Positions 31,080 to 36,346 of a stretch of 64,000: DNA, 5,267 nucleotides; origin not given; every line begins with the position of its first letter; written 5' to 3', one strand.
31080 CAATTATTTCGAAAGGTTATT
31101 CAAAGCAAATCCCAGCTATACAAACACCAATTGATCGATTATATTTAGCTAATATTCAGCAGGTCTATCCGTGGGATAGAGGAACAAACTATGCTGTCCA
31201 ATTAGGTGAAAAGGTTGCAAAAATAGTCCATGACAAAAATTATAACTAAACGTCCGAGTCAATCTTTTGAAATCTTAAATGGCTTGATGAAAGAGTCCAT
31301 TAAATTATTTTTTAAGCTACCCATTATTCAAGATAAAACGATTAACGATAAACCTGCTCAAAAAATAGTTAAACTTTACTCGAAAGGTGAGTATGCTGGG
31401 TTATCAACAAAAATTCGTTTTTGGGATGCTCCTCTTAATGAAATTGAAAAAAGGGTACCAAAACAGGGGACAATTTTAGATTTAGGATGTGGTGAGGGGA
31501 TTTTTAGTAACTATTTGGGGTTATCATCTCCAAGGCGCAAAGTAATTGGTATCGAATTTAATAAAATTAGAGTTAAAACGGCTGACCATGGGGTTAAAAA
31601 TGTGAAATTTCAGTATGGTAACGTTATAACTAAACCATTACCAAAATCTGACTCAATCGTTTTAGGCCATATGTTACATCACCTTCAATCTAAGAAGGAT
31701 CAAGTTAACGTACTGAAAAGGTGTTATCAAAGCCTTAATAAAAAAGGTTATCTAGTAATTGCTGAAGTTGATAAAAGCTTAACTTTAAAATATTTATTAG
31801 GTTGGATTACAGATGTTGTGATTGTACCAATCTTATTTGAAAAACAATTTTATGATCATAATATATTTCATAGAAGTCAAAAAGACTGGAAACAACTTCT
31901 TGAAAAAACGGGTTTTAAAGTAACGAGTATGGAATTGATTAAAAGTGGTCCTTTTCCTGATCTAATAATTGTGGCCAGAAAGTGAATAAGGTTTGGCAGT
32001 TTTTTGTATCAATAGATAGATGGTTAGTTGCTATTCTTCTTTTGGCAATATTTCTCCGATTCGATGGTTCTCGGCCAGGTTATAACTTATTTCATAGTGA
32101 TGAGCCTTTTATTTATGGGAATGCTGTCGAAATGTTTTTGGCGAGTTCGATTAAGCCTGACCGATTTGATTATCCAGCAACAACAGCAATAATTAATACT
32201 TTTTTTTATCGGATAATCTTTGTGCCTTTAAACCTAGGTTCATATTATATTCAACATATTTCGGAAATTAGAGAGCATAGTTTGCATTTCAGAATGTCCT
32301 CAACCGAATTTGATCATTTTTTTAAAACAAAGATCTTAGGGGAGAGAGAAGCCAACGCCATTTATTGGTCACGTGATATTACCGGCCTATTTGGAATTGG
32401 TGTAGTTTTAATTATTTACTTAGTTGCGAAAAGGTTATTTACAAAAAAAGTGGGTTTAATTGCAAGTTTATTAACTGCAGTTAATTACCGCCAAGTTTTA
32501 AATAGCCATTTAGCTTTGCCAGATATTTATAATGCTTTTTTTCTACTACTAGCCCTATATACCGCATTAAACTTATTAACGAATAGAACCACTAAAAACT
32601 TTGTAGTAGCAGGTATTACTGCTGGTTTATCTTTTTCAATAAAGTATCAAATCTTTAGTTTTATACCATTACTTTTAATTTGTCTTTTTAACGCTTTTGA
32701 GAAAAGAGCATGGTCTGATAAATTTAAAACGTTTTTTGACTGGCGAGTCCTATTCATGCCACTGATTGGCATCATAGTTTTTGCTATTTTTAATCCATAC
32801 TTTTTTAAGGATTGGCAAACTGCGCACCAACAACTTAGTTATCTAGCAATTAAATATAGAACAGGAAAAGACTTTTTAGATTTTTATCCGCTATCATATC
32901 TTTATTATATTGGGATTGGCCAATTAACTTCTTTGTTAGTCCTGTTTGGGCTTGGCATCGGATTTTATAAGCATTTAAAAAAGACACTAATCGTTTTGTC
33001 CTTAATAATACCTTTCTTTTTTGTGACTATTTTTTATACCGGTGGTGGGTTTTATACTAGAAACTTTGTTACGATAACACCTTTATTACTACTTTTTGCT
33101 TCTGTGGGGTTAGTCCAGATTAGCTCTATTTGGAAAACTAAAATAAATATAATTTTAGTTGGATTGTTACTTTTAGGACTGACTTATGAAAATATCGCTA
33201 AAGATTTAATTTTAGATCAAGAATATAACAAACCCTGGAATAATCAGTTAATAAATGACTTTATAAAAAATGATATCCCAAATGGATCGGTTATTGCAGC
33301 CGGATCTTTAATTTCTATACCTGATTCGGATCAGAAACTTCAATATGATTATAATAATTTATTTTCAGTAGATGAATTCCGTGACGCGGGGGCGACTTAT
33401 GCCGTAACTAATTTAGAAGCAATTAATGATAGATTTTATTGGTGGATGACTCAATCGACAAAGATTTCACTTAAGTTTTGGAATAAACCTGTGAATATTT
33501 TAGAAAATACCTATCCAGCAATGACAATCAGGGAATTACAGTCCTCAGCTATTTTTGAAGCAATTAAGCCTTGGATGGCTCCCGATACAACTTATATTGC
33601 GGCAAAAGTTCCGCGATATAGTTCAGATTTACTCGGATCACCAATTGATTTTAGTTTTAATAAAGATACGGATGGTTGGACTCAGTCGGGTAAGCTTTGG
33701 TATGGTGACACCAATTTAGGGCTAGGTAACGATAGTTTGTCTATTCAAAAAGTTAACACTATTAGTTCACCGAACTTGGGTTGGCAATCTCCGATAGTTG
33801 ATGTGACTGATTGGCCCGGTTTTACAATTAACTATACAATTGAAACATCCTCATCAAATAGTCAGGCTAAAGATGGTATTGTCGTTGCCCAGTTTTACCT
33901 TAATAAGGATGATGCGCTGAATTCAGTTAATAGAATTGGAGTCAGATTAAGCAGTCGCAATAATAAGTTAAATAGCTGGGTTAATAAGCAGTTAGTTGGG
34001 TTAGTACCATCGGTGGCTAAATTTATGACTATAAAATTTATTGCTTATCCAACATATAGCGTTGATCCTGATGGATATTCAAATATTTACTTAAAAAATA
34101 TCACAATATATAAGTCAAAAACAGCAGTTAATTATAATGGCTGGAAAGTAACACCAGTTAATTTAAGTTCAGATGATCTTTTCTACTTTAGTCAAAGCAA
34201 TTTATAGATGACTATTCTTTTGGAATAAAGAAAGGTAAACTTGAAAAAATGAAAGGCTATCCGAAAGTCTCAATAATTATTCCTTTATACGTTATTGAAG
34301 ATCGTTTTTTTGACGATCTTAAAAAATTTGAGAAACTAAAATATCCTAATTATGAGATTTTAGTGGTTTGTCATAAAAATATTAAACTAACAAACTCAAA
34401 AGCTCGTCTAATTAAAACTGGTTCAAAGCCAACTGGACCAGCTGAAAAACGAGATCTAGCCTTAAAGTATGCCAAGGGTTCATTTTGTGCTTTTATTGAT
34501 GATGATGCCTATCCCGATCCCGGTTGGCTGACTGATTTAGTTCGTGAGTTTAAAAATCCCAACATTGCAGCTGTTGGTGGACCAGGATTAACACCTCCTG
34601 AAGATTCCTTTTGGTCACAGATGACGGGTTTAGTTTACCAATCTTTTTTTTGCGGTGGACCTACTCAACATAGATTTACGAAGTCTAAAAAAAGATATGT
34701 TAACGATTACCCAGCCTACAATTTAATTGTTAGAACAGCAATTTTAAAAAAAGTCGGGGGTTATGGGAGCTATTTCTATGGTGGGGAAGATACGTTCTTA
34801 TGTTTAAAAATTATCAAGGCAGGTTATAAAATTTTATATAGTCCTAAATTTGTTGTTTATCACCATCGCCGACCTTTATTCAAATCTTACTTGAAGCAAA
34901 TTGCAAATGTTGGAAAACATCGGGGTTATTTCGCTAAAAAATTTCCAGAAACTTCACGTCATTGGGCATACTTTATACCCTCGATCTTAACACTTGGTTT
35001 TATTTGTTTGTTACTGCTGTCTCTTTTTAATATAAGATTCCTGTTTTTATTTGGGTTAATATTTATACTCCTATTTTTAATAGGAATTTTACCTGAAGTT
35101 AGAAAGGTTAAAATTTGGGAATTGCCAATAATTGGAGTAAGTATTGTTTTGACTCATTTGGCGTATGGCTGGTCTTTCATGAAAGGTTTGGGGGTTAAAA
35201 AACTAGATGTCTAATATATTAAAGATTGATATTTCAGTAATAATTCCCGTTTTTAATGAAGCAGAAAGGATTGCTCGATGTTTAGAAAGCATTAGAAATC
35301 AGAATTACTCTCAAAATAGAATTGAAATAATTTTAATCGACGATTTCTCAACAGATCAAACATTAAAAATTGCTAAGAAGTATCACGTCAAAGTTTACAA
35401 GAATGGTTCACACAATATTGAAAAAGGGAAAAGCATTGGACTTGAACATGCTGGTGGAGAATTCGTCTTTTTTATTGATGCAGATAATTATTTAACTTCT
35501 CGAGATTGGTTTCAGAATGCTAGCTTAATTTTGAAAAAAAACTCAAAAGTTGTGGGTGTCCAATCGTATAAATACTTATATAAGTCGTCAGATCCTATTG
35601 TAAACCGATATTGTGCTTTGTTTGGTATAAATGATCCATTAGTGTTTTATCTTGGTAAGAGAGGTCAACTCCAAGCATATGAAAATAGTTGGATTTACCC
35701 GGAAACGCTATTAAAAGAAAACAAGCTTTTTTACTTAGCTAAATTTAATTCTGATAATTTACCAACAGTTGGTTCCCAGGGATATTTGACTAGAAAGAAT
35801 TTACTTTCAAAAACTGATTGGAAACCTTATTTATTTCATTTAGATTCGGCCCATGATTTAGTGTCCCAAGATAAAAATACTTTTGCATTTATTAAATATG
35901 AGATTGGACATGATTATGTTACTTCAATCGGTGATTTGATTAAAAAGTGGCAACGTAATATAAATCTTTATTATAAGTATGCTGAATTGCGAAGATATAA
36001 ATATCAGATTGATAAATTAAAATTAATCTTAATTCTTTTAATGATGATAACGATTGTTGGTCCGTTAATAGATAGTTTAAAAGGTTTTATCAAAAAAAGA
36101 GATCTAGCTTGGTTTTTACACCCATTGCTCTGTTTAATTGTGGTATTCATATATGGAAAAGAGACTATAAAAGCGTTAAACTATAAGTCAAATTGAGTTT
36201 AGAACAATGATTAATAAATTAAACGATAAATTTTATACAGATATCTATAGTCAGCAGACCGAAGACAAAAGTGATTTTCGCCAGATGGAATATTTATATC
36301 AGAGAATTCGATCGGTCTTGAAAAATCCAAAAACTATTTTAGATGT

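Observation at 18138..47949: Three polyprenyl-phosphate sugar synthases point to lipid-linked monosaccharide donors feeding the GT-C enzymes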

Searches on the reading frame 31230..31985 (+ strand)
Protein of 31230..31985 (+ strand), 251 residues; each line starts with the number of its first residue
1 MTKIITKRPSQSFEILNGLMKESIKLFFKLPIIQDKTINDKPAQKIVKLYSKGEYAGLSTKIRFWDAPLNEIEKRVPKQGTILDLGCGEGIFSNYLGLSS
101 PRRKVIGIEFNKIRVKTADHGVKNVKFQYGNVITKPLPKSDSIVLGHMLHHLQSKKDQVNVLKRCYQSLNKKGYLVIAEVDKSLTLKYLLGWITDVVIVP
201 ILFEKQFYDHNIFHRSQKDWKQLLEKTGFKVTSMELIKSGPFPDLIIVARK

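Call 9: search_protein_families(library=pfam, proteins=[window:31230-31985:+], max_evalue=0.01)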
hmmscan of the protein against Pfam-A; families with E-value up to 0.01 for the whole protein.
window:31230-31985:+ (251 aa): 11 families
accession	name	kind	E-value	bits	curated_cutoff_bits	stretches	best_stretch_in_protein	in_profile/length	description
PF13489.12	Methyltransf_23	-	1.1e-17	64.7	27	1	63-233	7-163/164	Methyltransferase domain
PF13847.12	Methyltransf_31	-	2.3e-12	47.2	27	1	79-228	4-145/145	Methyltransferase domain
PF08241.18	Methyltransf_11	-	5.8e-11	43.3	21.2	1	83-177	1-95/95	Methyltransferase domain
PF00891.24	Methyltransf_2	-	7.9e-11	42.1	22.3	1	80-229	64-209/210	O-methyltransferase domain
PF13649.12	Methyltransf_25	-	7.2e-10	39.9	27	1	82-173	1-97/97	Methyltransferase domain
PF08242.18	Methyltransf_12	-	1.5e-09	38.9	30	1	83-175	1-98/98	Methyltransferase domain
PF05175.20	MTS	-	4.7e-06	26.8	23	1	72-177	27-138/170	Methyltransferase small domain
PF01739.24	CheR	-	0.00014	21.8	27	1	123-179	118-175/195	CheR methyltransferase, SAM binding domain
PF01209.24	Ubie_methyltran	-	0.00022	21.1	20.1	1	63-190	33-164/233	ubiE/COQ5 methyltransferase family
PF01728.25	FtsJ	-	0.00047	20.6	24.1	1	70-134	10-77/181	FtsJ-like methyltransferase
PF02390.23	Methyltransf_4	-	0.00087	19.2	24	1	80-128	3-51/173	Putative methyltransferase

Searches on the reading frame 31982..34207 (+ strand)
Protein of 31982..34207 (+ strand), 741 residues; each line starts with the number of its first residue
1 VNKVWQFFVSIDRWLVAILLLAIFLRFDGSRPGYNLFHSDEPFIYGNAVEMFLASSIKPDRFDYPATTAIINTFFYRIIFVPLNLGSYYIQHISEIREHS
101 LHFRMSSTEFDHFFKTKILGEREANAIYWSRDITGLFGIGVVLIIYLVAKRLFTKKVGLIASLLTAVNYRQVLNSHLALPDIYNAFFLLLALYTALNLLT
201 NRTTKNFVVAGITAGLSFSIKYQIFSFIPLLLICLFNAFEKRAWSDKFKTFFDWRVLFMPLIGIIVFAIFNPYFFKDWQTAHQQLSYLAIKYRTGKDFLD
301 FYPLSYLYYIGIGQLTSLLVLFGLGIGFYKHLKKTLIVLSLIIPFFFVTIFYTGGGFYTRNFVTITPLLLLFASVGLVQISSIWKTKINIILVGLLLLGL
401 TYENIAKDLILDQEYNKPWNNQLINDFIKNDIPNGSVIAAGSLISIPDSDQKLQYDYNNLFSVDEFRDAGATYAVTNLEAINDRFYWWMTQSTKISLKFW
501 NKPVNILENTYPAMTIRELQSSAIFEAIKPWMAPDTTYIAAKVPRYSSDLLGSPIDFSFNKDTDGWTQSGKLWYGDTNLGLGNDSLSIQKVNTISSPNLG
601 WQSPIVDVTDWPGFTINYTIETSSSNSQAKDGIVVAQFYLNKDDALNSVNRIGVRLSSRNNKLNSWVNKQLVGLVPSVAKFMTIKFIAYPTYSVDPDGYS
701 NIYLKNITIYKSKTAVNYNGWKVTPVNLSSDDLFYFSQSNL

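Call 87: search_protein_families(library=pfam, proteins=[window:31982-34207:+], max_evalue=0.01)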
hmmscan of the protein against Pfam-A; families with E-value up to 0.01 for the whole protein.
window:31982-34207:+ (741 aa): 2 families
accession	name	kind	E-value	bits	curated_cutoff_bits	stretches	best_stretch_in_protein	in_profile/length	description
PF13231.12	PMT_2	-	2.4e-13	51.1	26.1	1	136-258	30-148/160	Dolichyl-phosphate-mannose-protein mannosyltransferase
PF02366.24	PMT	-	1.5e-10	41.5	22.7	1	126-268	81-229/245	Dolichyl-phosphate-mannose-protein mannosyltransferase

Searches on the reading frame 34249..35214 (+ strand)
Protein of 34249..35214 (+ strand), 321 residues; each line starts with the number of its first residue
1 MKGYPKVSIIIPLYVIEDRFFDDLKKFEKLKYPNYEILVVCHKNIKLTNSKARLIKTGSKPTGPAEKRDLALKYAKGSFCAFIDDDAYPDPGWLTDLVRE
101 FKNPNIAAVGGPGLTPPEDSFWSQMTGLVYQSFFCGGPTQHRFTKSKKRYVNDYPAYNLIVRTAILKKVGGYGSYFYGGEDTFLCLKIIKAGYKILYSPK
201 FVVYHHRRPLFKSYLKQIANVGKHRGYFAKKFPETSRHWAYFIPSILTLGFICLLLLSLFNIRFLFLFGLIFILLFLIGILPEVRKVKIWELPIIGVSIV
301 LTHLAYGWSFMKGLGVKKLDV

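Call 9: search_protein_families(library=pfam, proteins=[window:34249-35214:+], max_evalue=0.01)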
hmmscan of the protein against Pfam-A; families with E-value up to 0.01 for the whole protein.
window:34249-35214:+ (321 aa): 5 families
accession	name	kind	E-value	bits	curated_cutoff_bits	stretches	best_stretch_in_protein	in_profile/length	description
PF00535.33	Glycos_transf_2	-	5.3e-11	43.2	23.3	1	49-134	52-132/168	Glycosyl transferase family 2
PF13632.12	Glyco_trans_2_3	-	1.1e-10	42.1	27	1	82-278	4-196/198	Glycosyl transferase family group 2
PF13641.12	Glyco_tranf_2_3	-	5e-09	36.9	27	1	5-217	1-223/230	Glycosyltransferase like family 2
PF13506.12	Glyco_transf_21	-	7.4e-05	22.7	21.7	1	71-216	25-163/174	Glycosyl transferase family 21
PF10111.15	Glyco_tranf_2_2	-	0.0027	17.7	27.3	0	9-219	2-236/276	Glycosyltransferase like family 2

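Call 10: search_protein_families(library=ncbifam, proteins=[window:34249-35214:+], max_evalue=0.00001)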
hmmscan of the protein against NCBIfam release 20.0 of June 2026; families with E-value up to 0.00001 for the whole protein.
window:34249-35214:+ (321 aa): 7 families
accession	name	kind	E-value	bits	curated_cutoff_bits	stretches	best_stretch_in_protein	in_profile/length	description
TIGR03965.1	mycofact_glyco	equivalog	2.3e-27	96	280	1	46-256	125-329/467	mycofactocin biosynthesis glycosyltransferase MftF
NF041875.1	EPS_EpsD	equivalog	1.4e-12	47.7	370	1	49-235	52-237/325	exopolysaccharide biosynthesis glycosyltransferase EpsD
NF038302.1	EPS_HpsE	equivalog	3.2e-10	39.5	300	1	50-219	60-238/307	hormogonium polysaccharide biosynthesis glycosyltransferase HpsE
NF038299.1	EPS_HpsN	equivalog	1e-09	37.8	425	1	5-111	1-117/317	hormogonium polysaccharide biosynthesis glycosyltransferase HpsN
NF041394.1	GtaseAglG_Halo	equivalog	2e-09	37.2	440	1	8-205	4-215/304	glucosyl-dolichyl phosphate glucuronosyltransferase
TIGR03937.1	PgaC_IcaA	equivalog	2e-07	30.3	422.3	1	2-200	42-245/407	poly-beta-1,6-N-acetyl-D-glucosamine synthase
TIGR03472.1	HpnI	equivalog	9.3e-06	24.7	310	0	81-214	131-261/373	bacteriohopanetetrol glucosamine biosynthesis glycosyltransferase HpnI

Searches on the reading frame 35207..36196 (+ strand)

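Call 9: search_protein_families(library=pfam, proteins=[window:35207-36196:+], max_evalue=0.01)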
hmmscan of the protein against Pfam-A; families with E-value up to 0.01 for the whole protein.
window:35207-36196:+ (329 aa): 4 families
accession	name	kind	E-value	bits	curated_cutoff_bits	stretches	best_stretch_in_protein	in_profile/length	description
PF00535.33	Glycos_transf_2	-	1.7e-26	93.6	23.3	1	10-126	1-121/168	Glycosyl transferase family 2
PF10111.15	Glyco_tranf_2_2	-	6.8e-11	42.6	27.3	1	10-124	1-126/276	Glycosyltransferase like family 2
PF13641.12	Glyco_tranf_2_3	-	8.8e-08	32.9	27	1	9-125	3-126/230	Glycosyltransferase like family 2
PF13704.12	Glyco_tranf_2_4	-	0.00052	20.9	27.5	1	17-100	2-88/98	Glycosyl transferase family 2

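Call 10: search_protein_families(library=ncbifam, proteins=[window:35207-36196:+], max_evalue=0.00001)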
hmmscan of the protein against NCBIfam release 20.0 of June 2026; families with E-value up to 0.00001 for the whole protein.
window:35207-36196:+ (329 aa): 18 families
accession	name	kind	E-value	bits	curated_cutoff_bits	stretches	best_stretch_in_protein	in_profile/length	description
TIGR04283.1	glyco_like_mftF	equivalog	3e-16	59.7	182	1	9-119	1-107/221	TIGR04283 family arsenosugar biosynthesis glycosyltransferase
NF007482.0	PRK10073.1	equivalog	2.7e-15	56.2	423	1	8-99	7-101/334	glycosyltransferase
TIGR03965.1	mycofact_glyco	equivalog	1.5e-12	47.2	280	1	8-105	75-175/467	mycofactocin biosynthesis glycosyltransferase MftF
NF038302.1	EPS_HpsE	equivalog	4e-12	45.7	300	1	7-115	1-117/307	hormogonium polysaccharide biosynthesis glycosyltransferase HpsE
NF041875.1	EPS_EpsD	equivalog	4.9e-12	45.9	370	1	9-96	1-92/325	exopolysaccharide biosynthesis glycosyltransferase EpsD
NF047683.1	TeichurnBiosyTuaG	equivalog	9.5e-12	45.1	400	1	8-129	7-131/252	teichuronic acid biosynthesis protein TuaG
TIGR03111.1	glyc2_xrt_Gpos1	hypoth_equivalog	2.1e-11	43.3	363.95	1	8-104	50-151/439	TIGR03111 family XrtG-associated glycosyltransferase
NF050050.1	ProtGlycPglI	equivalog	2e-10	40.6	500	1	8-98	3-98/306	GalNAc(5)-diNAcBac-PP-undecaprenol beta-1,3-glucosyltransferase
TIGR04195.1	S_glycosyl_SunS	equivalog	6e-10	38.5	350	1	10-97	60-145/421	SunS family peptide S-glycosyltransferase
TIGR03469.1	HpnB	hypoth_equivalog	1e-09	37.9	379.25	1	8-69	45-105/386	hopene-associated glycosyltransferase HpnB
NF053739.1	GlytfEpsEBac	equivalog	2.3e-09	36.7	450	1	9-100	3-99/265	glycosyltransferase EpsE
TIGR03937.1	PgaC_IcaA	equivalog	2.4e-09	36.6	422.3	1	8-98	46-140/407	poly-beta-1,6-N-acetyl-D-glucosamine synthase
NF010496.0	PRK13915.1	equivalog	3.2e-09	36.3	262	1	8-94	32-127/307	glucosyl-3-phosphoglycerate synthase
NF045692.1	OglycostaseCruG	equivalog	7.8e-08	31.6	600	1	8-60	42-92/386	2'-O-glycosyltransferase CruG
NF047588.1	GlcsyltransPgfSStrep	equivalog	9.3e-08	31.6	500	1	8-93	2-95/308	glycosyltransferase PgfS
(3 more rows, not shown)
